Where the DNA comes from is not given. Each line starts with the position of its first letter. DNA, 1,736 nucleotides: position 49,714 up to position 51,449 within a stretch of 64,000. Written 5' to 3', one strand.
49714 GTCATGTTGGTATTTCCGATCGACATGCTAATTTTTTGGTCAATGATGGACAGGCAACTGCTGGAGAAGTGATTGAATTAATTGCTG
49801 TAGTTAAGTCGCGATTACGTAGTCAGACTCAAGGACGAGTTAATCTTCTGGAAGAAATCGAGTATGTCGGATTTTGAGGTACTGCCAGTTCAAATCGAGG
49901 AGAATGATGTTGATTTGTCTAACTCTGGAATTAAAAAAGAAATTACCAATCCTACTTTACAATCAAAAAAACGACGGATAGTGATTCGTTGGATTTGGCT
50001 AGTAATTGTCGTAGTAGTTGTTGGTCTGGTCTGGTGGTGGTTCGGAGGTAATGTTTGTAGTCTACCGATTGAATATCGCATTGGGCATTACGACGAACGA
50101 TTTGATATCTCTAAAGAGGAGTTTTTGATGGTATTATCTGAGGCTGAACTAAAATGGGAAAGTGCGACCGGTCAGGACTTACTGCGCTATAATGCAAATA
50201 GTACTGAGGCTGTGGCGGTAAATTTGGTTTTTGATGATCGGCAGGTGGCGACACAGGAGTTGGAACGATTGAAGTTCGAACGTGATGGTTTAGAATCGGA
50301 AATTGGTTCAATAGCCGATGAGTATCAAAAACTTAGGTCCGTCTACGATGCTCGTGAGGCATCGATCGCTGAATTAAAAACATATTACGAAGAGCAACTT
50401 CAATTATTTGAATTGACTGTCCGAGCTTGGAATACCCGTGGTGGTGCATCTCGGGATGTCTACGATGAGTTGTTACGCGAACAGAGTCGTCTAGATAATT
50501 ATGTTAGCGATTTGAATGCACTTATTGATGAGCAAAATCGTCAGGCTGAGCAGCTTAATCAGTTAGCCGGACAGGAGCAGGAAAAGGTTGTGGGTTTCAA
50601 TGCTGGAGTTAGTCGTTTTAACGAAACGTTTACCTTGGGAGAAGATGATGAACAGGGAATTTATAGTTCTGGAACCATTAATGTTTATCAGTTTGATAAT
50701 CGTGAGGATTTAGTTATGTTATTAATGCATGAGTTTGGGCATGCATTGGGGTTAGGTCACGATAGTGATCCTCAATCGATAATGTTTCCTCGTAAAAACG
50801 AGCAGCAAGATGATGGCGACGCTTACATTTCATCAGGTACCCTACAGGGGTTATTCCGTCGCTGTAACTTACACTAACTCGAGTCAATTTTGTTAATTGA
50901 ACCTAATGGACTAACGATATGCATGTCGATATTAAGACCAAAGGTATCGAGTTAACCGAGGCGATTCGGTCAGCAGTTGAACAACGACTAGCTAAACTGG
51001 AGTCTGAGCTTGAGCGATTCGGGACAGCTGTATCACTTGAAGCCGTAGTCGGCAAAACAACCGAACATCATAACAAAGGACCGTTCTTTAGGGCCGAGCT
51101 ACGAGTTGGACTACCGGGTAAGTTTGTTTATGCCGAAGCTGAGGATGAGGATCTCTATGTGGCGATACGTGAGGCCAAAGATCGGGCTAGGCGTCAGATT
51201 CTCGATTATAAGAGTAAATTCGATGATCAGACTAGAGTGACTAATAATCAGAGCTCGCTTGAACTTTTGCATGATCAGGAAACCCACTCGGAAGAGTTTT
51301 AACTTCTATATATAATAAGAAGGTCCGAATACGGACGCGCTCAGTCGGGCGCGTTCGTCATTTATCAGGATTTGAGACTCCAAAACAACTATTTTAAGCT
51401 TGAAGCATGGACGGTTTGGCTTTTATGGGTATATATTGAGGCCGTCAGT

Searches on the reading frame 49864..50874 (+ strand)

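Call 74: search_protein_families(library=pfam, max_evalue=0.01, proteins=[window:49864-50874:+])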
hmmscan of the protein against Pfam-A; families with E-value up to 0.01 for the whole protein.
window:49864-50874:+ (337 aa): 3 families
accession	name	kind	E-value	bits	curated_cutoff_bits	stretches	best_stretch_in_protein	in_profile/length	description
PF00413.30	Peptidase_M10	-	3.3e-10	40.5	24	1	254-312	94-137/159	Matrixin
PF13688.12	Reprolysin_5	-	0.00046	20.9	27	1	258-311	115-164/196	Metallo-peptidase family M12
PF13582.12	Reprolysin_3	-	0.0037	18.2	22.4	1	197-300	44-123/123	Metallo-peptidase family M12B Reprolysin-like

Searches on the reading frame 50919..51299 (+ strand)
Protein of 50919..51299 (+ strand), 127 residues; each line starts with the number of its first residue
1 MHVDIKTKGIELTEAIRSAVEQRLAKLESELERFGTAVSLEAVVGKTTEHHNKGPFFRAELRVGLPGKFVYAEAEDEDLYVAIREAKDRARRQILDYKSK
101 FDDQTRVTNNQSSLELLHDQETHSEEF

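Call 74: search_protein_families(library=pfam, max_evalue=0.01, proteins=[window:50919-51299:+])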
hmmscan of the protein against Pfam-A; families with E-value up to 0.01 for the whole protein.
window:50919-51299:+ (127 aa): 2 families
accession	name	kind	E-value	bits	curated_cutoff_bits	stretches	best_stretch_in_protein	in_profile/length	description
PF02482.25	Ribosomal_S30AE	-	2e-17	64.1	23.7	1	3-100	1-86/88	Sigma 54 modulation protein / S30EA ribosomal protein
PF07704.17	PSK_trans_fac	-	0.009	17.4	28.3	0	9-49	22-61/82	Rv0623-like transcription factor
